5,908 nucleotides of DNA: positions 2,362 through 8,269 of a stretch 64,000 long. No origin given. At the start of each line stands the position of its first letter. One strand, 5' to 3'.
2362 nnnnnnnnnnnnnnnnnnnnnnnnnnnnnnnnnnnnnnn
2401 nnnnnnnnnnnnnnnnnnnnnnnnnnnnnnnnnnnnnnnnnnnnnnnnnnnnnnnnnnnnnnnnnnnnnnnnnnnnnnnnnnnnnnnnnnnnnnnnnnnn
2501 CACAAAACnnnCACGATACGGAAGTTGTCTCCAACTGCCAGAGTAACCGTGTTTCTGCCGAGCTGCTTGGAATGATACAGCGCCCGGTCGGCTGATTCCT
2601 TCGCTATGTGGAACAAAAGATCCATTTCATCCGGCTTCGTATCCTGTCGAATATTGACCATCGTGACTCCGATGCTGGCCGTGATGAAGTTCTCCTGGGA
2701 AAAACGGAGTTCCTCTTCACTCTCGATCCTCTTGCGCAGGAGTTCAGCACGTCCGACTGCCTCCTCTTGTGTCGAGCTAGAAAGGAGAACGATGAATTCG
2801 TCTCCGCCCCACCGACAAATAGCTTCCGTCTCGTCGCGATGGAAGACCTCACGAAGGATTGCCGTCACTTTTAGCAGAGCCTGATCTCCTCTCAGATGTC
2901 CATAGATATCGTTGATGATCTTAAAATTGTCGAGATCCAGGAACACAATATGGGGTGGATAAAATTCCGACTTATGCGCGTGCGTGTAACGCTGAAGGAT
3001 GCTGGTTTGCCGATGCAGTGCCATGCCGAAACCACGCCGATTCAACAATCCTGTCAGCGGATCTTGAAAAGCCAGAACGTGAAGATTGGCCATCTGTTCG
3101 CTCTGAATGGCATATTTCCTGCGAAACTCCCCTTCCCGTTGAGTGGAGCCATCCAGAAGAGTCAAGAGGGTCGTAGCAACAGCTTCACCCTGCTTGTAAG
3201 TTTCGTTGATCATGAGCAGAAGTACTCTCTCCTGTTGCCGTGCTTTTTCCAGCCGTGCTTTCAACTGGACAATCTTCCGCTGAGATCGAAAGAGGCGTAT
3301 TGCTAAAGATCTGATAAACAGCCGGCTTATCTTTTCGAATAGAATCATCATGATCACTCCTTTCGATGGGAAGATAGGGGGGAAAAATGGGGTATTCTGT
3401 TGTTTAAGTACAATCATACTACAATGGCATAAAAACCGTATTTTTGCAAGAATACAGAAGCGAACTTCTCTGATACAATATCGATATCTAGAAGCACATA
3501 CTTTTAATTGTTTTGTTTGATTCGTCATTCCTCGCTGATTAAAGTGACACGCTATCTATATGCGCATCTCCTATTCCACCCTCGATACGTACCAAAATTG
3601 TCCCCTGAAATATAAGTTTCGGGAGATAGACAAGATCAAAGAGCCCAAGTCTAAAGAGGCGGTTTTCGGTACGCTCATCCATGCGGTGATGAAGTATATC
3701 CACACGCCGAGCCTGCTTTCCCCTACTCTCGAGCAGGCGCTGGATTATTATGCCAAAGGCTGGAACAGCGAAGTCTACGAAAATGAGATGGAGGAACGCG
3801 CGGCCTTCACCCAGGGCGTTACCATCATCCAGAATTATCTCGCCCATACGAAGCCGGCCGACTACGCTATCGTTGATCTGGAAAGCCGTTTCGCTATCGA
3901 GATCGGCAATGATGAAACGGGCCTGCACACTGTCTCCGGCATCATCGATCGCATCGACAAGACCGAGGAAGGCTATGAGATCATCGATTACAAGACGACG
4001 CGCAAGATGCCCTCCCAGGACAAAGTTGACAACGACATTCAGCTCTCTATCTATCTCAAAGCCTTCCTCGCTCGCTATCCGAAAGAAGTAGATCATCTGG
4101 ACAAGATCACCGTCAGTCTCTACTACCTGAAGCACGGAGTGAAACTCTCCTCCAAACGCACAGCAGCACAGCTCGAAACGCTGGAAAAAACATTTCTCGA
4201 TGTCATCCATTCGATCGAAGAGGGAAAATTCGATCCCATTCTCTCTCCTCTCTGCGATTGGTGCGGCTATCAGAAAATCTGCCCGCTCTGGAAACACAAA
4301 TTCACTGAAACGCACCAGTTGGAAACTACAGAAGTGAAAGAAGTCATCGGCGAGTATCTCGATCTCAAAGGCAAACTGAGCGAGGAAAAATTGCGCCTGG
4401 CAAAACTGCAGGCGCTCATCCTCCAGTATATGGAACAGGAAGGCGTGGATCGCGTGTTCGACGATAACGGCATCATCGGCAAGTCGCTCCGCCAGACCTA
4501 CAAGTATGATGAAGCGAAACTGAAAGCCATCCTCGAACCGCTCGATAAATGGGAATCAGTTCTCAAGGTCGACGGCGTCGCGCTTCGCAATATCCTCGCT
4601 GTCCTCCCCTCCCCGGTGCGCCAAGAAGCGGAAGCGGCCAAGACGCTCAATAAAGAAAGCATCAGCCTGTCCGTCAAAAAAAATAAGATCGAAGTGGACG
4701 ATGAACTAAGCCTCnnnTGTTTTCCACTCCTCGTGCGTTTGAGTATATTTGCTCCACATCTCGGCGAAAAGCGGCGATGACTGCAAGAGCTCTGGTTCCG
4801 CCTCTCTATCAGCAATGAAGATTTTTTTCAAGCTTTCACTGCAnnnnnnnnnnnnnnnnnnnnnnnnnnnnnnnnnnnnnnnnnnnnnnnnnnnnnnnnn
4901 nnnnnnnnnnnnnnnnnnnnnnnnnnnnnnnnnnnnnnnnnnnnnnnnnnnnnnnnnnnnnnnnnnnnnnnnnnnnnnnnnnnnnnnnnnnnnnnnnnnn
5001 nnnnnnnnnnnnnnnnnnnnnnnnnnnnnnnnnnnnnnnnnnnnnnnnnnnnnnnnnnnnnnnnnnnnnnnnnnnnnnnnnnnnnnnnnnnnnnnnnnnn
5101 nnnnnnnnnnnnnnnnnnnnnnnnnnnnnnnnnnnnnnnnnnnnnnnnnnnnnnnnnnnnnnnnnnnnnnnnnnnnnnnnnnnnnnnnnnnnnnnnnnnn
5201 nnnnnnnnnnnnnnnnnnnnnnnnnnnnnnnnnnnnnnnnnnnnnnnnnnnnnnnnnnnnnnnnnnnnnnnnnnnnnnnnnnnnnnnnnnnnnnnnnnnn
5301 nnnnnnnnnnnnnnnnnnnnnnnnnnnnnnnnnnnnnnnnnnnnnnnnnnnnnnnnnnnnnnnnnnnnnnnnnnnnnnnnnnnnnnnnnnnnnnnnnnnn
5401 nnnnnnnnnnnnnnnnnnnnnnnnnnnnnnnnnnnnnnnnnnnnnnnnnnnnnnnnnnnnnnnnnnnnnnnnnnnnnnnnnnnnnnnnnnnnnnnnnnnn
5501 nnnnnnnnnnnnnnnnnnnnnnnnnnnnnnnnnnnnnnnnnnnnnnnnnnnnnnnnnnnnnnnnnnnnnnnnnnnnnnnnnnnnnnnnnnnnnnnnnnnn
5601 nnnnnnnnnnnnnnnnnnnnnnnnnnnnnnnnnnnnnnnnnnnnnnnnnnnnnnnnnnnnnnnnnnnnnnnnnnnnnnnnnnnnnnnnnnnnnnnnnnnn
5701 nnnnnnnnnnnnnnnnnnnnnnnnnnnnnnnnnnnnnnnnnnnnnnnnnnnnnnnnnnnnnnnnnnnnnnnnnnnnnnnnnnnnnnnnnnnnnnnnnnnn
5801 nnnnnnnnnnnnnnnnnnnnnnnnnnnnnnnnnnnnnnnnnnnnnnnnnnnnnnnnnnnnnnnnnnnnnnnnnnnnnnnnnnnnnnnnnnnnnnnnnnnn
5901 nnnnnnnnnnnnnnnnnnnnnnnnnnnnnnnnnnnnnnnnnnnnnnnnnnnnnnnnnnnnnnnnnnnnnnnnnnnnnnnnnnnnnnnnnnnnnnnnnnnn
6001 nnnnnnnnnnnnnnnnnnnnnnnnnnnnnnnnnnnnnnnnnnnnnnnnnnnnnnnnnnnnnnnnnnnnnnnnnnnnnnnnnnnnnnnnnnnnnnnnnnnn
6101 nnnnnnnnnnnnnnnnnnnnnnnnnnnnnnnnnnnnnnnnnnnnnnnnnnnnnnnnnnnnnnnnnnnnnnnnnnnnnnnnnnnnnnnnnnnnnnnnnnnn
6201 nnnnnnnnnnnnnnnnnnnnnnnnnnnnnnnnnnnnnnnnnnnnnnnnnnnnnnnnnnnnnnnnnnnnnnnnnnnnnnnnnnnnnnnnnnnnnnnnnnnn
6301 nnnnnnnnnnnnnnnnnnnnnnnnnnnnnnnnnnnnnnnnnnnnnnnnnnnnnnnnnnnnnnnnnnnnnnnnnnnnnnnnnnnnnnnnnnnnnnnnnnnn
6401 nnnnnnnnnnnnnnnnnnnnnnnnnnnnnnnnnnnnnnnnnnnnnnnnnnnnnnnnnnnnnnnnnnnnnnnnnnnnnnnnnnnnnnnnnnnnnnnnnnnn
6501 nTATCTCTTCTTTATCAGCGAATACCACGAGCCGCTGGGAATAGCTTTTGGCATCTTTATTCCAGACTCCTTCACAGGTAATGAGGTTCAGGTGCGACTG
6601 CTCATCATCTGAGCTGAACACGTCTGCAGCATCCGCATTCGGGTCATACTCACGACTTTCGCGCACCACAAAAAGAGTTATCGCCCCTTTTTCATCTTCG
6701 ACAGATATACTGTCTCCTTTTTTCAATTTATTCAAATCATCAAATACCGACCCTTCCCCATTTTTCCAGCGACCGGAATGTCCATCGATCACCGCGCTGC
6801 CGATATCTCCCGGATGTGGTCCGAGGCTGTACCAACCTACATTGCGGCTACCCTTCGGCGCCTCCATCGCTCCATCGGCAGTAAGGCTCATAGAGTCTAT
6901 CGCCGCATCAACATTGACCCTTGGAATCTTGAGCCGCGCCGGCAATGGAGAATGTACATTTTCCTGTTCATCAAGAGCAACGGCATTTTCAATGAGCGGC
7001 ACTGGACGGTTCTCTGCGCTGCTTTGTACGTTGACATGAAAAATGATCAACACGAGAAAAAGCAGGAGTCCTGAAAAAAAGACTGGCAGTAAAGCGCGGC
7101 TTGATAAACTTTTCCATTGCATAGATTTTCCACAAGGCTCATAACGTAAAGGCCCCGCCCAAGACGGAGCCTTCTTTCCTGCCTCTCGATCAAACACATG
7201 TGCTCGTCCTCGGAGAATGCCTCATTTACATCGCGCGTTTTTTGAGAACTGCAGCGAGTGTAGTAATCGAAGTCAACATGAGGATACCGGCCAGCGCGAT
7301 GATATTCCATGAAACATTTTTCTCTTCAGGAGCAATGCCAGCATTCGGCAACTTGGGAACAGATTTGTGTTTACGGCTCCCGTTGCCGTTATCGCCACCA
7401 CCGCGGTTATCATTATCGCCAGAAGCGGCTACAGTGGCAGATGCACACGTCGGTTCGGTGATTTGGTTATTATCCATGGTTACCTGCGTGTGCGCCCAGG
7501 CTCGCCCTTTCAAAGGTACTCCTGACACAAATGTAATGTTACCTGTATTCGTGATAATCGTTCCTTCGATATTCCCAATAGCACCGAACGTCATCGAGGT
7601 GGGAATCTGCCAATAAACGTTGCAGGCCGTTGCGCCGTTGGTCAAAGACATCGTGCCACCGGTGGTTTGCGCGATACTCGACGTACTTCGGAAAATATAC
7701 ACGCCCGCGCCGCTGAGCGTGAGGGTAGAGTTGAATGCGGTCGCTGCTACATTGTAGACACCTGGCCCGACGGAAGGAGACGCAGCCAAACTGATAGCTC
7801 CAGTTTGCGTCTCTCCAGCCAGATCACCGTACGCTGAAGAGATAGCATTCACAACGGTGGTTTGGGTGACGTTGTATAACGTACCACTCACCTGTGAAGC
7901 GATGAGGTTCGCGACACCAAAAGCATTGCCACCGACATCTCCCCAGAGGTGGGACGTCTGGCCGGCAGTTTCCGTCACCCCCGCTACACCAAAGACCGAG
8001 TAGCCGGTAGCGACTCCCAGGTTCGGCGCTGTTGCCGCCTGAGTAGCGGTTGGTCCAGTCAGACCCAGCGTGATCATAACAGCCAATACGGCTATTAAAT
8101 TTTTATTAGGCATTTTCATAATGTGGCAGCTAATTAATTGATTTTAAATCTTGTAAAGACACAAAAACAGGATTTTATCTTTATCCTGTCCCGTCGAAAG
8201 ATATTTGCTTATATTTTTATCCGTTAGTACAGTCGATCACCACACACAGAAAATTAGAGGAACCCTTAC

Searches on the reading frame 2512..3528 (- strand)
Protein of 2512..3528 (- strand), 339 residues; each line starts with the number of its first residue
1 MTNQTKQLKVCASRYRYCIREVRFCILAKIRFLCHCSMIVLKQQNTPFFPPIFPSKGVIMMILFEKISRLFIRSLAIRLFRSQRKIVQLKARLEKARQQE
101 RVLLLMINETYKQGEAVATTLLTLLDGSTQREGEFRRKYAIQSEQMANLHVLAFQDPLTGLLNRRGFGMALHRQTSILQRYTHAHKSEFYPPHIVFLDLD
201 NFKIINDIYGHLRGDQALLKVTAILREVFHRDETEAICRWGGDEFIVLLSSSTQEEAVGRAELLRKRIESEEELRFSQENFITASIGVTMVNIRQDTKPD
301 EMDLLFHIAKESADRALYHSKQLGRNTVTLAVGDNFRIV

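Call 47: search_protein_families(library=pfam, proteins=[window:2512-3528:-], max_evalue=0.00001)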
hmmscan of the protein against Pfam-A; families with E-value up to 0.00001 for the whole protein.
window:2512-3528:- (339 aa): 1 family
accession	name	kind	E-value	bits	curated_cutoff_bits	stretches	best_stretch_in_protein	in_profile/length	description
PF00990.26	GGDEF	-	5.7e-32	111.1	23.8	1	153-326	1-160/161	Diguanylate cyclase, GGDEF domain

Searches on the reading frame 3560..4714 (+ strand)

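Call 47: search_protein_families(library=pfam, proteins=[window:3560-4714:+], max_evalue=0.00001)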
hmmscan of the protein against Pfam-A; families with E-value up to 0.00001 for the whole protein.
window:3560-4714:+ (385 aa): 2 families
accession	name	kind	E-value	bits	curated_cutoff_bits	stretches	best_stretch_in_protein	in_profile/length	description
PF12705.13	PDDEXK_1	-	3.9e-37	129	22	1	2-242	1-247/247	PD-(D/E)XK nuclease superfamily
PF10926.14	DUF2800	-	1.6e-07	31.3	21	1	3-261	4-252/368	Protein of unknown function (DUF2800)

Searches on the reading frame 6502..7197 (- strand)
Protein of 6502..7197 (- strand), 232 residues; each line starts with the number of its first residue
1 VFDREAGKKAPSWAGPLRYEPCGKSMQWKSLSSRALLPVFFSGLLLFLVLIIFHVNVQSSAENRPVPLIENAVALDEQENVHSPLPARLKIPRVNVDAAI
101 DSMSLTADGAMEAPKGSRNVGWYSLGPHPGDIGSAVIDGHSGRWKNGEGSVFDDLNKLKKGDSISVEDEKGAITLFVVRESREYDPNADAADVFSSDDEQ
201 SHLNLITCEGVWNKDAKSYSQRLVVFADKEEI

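Call 47: search_protein_families(library=pfam, proteins=[window:6502-7197:-], max_evalue=0.00001)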
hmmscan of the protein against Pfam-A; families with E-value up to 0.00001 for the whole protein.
window:6502-7197:- (232 aa): 1 family
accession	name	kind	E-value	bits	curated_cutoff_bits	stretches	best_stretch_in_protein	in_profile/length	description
PF04203.18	Sortase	-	3.9e-23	82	26.6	1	89-229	1-124/125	Sortase domain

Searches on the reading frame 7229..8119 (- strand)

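Call 47: search_protein_families(library=pfam, proteins=[window:7229-8119:-], max_evalue=0.00001)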
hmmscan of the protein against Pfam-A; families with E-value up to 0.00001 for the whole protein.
window:7229-8119:- (297 aa): 1 family
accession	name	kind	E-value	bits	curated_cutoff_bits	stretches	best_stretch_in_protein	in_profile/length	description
PF11999.13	Ice_binding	-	2.3e-22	80.1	28.7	1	62-221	46-208/208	Ice-binding-like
